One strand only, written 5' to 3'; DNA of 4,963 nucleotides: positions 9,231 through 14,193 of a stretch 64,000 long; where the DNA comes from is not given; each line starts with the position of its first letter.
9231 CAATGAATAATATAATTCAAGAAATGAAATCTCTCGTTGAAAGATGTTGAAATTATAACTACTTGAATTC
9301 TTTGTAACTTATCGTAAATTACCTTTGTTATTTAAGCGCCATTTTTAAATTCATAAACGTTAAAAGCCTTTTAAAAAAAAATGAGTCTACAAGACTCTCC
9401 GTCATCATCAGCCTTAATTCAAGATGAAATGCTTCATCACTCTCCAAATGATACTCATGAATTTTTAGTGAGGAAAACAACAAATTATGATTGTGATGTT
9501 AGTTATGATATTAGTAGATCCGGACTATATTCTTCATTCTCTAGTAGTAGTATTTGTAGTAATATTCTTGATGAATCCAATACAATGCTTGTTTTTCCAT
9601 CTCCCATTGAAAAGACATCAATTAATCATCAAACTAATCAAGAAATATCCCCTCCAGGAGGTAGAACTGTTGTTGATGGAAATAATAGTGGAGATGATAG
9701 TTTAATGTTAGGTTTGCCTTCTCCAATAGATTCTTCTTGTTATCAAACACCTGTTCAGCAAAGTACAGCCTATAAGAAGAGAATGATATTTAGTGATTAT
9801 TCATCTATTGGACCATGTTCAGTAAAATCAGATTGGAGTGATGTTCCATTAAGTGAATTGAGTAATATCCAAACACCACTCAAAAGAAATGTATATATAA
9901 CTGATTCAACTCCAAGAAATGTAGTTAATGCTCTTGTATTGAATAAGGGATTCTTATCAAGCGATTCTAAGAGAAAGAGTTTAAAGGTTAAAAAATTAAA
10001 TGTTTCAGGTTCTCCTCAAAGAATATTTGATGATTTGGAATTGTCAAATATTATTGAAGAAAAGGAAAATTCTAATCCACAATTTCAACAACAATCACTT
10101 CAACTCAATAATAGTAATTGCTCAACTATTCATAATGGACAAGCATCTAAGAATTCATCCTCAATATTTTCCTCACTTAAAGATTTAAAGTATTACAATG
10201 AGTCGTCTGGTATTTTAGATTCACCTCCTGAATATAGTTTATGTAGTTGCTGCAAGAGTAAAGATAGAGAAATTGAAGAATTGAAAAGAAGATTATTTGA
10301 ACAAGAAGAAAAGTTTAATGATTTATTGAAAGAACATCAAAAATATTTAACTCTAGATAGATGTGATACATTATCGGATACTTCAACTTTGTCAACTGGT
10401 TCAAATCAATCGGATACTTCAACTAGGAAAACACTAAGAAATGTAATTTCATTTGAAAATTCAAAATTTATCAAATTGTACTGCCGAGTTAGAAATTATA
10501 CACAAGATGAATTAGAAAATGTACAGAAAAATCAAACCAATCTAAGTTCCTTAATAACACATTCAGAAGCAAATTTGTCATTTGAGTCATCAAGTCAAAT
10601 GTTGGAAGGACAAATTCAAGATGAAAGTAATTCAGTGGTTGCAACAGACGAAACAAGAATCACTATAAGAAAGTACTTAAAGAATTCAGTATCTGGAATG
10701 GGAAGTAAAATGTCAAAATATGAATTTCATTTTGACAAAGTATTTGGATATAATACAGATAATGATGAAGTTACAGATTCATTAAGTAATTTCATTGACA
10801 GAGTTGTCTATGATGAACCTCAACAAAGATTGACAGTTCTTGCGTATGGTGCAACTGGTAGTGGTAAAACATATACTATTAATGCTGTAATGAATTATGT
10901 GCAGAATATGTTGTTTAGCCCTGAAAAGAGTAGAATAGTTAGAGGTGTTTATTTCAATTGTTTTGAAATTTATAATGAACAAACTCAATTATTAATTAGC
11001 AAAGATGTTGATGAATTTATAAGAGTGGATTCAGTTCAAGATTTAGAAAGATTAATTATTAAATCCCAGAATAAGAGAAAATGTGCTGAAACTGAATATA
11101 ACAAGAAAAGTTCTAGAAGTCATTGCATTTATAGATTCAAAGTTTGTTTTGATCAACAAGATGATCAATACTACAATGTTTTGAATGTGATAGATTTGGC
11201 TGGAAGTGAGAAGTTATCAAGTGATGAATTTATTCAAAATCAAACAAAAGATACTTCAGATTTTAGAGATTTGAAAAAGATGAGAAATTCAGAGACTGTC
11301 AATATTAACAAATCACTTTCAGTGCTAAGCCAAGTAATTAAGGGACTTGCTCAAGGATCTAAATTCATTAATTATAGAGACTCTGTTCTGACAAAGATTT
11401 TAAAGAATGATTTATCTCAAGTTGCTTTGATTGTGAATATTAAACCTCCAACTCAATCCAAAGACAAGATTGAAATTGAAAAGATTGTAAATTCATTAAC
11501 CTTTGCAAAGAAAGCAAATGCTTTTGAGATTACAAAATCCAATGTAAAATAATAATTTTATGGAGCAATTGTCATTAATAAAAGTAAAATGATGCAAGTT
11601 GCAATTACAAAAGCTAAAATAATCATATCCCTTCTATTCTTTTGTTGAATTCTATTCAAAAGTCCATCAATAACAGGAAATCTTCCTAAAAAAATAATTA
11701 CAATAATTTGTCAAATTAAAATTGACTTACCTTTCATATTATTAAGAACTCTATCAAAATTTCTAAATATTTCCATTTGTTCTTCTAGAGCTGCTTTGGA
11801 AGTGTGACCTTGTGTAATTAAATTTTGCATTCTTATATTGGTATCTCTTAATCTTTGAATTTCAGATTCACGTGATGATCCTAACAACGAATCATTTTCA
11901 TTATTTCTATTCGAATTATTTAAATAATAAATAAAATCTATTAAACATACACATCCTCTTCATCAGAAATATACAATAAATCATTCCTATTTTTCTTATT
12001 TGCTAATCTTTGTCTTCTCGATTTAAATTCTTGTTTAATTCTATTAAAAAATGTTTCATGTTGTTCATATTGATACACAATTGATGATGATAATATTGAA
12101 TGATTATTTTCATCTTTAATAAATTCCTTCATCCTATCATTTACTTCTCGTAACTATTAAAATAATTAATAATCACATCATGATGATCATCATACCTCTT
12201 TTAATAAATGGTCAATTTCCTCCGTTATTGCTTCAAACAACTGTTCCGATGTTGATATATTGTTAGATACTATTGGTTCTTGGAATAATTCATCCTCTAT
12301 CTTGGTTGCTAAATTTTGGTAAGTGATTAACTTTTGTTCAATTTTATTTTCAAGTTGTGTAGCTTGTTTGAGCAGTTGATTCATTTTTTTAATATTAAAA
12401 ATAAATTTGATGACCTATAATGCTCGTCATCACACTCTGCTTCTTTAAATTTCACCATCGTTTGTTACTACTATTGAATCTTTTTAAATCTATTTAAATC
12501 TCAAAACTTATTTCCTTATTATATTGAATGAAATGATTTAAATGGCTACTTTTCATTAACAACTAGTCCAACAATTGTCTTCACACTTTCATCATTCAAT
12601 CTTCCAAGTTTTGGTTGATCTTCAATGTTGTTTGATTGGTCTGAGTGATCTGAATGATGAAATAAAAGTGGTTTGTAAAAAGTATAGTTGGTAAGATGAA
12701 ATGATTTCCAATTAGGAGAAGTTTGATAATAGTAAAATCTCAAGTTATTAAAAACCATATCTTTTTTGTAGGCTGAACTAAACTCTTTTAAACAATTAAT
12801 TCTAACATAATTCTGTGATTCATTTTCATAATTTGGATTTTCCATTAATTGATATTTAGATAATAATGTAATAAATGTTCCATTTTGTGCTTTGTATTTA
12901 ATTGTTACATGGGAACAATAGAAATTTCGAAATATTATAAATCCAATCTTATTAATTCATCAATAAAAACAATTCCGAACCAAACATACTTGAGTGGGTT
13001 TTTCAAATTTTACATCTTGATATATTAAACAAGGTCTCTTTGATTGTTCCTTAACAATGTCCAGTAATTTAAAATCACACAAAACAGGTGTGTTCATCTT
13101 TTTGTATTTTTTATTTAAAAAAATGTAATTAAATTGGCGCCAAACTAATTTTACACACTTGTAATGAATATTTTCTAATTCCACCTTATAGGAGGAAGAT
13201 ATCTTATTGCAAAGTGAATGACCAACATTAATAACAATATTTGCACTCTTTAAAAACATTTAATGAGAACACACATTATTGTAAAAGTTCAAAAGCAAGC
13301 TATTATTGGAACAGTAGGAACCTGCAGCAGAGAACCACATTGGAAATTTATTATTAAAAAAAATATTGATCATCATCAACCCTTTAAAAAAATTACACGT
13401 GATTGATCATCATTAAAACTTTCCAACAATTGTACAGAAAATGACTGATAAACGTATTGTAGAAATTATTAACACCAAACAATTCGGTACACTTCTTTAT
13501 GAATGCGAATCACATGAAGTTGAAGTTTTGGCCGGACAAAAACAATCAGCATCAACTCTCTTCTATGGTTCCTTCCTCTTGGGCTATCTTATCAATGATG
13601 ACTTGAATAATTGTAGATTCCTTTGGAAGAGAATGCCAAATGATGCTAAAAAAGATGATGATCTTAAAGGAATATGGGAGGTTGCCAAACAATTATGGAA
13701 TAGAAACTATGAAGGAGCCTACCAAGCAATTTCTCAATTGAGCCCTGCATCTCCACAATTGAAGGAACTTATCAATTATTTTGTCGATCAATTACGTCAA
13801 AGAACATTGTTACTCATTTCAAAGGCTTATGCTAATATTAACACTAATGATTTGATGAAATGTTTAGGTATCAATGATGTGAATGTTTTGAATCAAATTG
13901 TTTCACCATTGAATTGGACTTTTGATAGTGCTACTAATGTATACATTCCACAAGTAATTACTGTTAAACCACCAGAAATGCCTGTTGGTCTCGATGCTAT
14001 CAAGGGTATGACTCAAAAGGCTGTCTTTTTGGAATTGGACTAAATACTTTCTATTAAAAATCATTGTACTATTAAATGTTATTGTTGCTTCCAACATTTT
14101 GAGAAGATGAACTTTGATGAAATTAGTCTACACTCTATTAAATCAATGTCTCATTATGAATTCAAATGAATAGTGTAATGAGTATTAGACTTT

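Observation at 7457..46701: Recurrent GC-rich palindrome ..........(A) in short spacers just upstream of start codons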

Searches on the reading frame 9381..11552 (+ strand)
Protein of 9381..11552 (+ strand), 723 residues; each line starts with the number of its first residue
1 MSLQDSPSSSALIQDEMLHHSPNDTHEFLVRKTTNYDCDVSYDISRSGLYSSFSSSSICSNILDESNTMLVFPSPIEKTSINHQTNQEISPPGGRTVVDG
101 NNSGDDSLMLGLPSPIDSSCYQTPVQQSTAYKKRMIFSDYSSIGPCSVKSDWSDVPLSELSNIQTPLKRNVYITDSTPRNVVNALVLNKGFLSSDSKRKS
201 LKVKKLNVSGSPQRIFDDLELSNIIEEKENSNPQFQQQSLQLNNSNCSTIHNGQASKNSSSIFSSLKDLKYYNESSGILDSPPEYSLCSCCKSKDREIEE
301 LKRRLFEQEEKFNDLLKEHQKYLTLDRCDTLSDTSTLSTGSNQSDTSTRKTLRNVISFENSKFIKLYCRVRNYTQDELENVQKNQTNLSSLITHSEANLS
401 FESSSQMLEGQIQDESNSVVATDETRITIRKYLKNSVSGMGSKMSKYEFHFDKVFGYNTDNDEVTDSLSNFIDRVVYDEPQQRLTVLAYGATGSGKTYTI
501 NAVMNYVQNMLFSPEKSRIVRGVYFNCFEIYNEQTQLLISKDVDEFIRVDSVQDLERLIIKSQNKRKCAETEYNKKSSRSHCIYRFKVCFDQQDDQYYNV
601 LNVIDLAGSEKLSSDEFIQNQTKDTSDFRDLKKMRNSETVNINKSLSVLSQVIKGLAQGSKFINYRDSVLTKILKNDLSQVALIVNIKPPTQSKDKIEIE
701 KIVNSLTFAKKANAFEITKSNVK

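Call 9: search_protein_families(library=pfam, proteins=[window:9381-11552:+])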
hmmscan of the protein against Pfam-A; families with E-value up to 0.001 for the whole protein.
window:9381-11552:+ (723 aa): 3 families
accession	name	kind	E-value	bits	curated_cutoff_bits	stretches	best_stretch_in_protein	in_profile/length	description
PF00225.29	Kinesin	-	2.3e-43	148.9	29.3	2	547-713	169-325/327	Kinesin motor domain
PF16796.11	Microtub_bd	-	2.1e-12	47.7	27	1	345-535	4-151/155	Microtubule binding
PF00910.28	RNA_helicase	-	0.00033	21.6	21.5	0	487-583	2-99/105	RNA helicase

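Call 10: find_encoding_contigs(protein=window:9381-11552:+, flank=3000, max_places=4)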
Protein window:9381-11552:+ (723 aa): no gene with exactly this product is on record in the collection.

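Call 11: find_homologous_proteins(query=window:9381-11552:+, max_evalue=1e-10)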
Query window:9381-11552:+ (723 aa): 8 proteins with E <= 1e-10 among 8000 candidates.
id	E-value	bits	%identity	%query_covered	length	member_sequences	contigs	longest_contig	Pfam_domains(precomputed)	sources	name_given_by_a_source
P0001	0.0e+0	1557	99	100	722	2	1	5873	PF00225.30,PF16796.12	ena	-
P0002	0.0e+0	1215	79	100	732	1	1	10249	PF00225.30,PF16796.12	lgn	-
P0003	6.5e-182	625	50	90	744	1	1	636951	PF00225.30,PF16796.12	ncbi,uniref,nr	ncbi:hypothetical protein C9374_005110 [Naegleria lovaniensis]|uniref:Kinesin motor domain-containin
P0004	2.1e-178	613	54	80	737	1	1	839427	PF00225.30,PF16796.12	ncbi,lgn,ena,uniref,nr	ncbi:hypothetical protein FDP41_002082 [Naegleria fowleri]|uniref:Kinesin motor domain-containing pr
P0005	8.5e-95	337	46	64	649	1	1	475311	PF00225.30,PF16796.12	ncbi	ncbi:hypothetical protein ABK040_013432 [Willaertia magna]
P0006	4.6e-14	70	30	40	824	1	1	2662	PF00225.30,PF16796.12,PF00168.37,PF23204.2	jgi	jgi:hypothetical protein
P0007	9.1e-12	62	29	39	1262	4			PF00225.30,PF16796.12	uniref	uniref:Kinesin motor domain-containing protein n=1 Tax=Alexandrium monilatum TaxID=311494 RepID=A0A7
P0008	2.8e-11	61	30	32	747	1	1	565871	PF00225.30,PF16796.12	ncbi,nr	ncbi:P-loop containing nucleoside triphosphate hydrolase protein [Cladochytrium replicatum]|nr:P-loo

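Call 20: find_encoding_contigs(protein=P0004, flank=10000, max_places=2)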
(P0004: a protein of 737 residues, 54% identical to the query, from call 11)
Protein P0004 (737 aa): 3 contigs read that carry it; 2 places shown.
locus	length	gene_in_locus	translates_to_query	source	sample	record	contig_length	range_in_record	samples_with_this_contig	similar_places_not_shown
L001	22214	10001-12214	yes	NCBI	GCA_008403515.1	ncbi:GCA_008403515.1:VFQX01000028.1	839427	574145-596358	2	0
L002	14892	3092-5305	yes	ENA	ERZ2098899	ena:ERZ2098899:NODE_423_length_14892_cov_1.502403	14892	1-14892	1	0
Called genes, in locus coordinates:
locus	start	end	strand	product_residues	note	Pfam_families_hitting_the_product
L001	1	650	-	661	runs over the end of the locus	-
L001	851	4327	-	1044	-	-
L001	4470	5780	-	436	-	-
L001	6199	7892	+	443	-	PF00676:E1_dh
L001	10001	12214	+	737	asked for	PF16796:Microtub_bd, PF00225:Kinesin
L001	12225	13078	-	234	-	PF27017:GOSR1_N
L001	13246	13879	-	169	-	-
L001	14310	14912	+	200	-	PF10075:CSN8_PSD8_EIF3K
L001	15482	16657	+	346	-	PF00069:Pkinase, PF07714:PK_Tyr_Ser-Thr (faint), PF17667:Pkinase_fungal (weak), PF00069:Pkinase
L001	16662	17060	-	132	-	-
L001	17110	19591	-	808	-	-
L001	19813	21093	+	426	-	-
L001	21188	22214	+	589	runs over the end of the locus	-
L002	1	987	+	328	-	?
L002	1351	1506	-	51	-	-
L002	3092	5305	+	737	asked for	PF16796:Microtub_bd, PF00225:Kinesin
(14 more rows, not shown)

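Call 21: find_encoding_contigs(protein=P0003, flank=10000, max_places=2)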
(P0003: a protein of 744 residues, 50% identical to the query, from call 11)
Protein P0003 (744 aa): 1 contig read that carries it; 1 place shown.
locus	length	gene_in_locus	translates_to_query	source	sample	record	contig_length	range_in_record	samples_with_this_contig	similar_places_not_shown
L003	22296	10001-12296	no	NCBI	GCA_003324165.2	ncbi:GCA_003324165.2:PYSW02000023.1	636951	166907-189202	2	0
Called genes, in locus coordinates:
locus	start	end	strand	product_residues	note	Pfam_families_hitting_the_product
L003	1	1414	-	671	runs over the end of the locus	-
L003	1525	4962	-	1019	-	-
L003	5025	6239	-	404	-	-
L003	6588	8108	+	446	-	PF00676:E1_dh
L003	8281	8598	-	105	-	-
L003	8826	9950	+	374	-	-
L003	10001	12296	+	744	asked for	PF16796:Microtub_bd, PF00225:Kinesin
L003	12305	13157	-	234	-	PF27017:GOSR1_N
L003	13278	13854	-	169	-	-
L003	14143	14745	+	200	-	PF10075:CSN8_PSD8_EIF3K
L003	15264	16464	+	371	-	PF00069:Pkinase, PF07714:PK_Tyr_Ser-Thr, PF17667:Pkinase_fungal (weak)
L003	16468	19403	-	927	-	-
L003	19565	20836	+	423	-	-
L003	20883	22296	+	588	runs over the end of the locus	-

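Call 23: find_encoding_contigs(protein=P0002, flank=10000, max_places=2)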
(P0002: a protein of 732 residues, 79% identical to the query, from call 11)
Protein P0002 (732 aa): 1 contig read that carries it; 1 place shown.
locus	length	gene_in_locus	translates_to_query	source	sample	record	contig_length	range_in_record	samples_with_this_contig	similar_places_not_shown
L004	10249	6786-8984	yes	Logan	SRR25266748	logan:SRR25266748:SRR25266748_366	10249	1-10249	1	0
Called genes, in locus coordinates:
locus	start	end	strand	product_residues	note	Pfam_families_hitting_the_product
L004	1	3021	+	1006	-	?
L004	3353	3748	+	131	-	-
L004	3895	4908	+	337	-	PF00676:E1_dh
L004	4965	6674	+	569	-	-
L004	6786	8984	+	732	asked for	PF16796:Microtub_bd, PF00225:Kinesin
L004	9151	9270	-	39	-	-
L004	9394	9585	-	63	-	-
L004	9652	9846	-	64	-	PF27017:GOSR1_N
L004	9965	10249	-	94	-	?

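Call 24: find_encoding_contigs(protein=P0005, flank=10000, max_places=2)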
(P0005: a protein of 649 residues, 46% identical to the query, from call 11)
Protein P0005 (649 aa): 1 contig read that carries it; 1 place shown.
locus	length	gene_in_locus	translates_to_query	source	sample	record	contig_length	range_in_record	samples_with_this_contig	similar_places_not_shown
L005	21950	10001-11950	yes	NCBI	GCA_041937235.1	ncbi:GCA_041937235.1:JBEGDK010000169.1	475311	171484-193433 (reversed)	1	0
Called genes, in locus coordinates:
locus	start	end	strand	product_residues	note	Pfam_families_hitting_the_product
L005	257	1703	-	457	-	PF25390:WD40_RLD, PF00415:RCC1 (faint)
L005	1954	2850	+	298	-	PF00067:p450, PF13521:AAA_28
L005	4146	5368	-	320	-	PF12799:LRR_4 (faint)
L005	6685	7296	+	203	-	-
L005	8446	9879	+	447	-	PF00676:E1_dh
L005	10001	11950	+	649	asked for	PF16796:Microtub_bd, PF00225:Kinesin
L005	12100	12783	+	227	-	PF00173:Cyt-b5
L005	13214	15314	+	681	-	PF03109:ABC1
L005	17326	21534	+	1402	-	PF08621:RPAP1_N, PF08620:RPAP1_C, PF25766:TPR_RPAP1 (weak)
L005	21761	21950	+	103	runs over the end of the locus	PF15511:CENP-T_C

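Call 25: find_encoding_contigs(protein=P0001, flank=10000, max_places=2)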
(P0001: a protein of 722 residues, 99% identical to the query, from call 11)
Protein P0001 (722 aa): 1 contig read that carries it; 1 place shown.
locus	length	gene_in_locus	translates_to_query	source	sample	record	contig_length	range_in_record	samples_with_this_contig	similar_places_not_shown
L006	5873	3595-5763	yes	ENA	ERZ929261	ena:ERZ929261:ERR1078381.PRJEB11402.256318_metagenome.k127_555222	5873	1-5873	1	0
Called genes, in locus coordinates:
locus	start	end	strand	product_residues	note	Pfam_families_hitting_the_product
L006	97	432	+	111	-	-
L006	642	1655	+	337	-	PF00676:E1_dh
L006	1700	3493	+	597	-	-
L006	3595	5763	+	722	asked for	PF16796:Microtub_bd, PF00225:Kinesin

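Call 41: list_cluster_members(proteins=[P0001, P0002])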
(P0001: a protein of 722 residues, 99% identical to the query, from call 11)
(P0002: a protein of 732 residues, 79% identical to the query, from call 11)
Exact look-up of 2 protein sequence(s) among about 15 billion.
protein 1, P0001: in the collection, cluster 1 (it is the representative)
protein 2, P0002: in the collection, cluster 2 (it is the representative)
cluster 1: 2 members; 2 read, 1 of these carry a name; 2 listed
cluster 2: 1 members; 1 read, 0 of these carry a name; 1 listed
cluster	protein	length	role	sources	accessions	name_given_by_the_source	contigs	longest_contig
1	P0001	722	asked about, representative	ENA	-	-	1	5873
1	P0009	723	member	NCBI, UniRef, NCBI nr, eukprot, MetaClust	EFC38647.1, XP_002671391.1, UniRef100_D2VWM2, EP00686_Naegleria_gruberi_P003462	kinesin-14 [Naegleria gruberi] | Kinesin-14 n=1 Tax=Naegleria gruberi TaxID=5762 RepID=D2VWM2_NAEGR | XP_002671391.1 kinesin-14 [Naegleria gruberi]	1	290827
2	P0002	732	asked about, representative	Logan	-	-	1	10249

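Call 78: search_protein_families(library=pfam, max_evalue=0.01, proteins=[L005:1954-2850:+])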
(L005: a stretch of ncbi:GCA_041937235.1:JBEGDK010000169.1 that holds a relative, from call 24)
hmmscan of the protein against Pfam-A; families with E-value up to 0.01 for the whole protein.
L005:1954-2850:+ (298 aa): 3 families
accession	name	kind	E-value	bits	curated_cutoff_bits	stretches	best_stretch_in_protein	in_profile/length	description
PF00067.27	p450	-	2.9e-17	63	22.8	1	2-82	373-457/462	Cytochrome P450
PF13521.12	AAA_28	-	5.1e-15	56.5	27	1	95-279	2-161/164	AAA domain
PF03266.21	NTPase_1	-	0.0012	19.1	23.9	1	95-146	2-53/168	NTPase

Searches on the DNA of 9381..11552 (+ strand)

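Call 95: search_rna_families(source=L005, start=7700, end=8050, threshold=gathering)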
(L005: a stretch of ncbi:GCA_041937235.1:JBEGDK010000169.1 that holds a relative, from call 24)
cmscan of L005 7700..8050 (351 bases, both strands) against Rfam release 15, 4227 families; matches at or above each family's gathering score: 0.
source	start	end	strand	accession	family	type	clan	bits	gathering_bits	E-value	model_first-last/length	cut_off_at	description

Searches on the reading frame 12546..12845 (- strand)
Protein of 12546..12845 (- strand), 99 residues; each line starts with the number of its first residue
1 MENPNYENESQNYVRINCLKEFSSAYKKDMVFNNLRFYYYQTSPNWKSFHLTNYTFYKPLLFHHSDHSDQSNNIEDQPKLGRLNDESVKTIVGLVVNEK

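Call 42: search_protein_families(library=pfam, max_evalue=0.001, proteins=[window:12546-12845:-])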
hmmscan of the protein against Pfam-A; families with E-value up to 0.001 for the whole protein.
window:12546-12845:- (99 aa): 0 families

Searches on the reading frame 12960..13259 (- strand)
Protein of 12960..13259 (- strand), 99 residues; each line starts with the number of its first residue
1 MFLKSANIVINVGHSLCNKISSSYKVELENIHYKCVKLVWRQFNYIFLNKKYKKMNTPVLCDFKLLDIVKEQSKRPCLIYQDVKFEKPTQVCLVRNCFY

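Call 57: search_protein_families(library=pfam, max_evalue=0.01, proteins=[window:12960-13259:-])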
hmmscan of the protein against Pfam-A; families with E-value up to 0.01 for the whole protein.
window:12960-13259:- (99 aa): 0 families

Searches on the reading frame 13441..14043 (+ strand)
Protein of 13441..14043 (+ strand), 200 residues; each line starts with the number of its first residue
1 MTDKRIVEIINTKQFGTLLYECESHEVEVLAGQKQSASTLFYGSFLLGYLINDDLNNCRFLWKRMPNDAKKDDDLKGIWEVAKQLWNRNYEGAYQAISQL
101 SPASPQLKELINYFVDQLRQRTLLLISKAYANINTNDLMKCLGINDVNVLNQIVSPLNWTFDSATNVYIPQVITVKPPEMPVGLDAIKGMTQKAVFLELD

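Call 34: search_protein_families(library=pfam, max_evalue=0.1, proteins=[window:13441-14043:+])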
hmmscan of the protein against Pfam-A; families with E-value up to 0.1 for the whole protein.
window:13441-14043:+ (200 aa): 3 families
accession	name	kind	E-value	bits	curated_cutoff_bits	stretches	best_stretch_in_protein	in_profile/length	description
PF10075.15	CSN8_PSD8_EIF3K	-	1.1e-30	106.9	23.7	1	38-176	3-141/144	CSN8/PSMD8/EIF3K family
PF01399.33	PCI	-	0.017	15.7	22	1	104-148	11-55/84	PCI domain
PF03399.22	SAC3_GANP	-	0.031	14.1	27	1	62-161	186-287/289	SAC3/GANP family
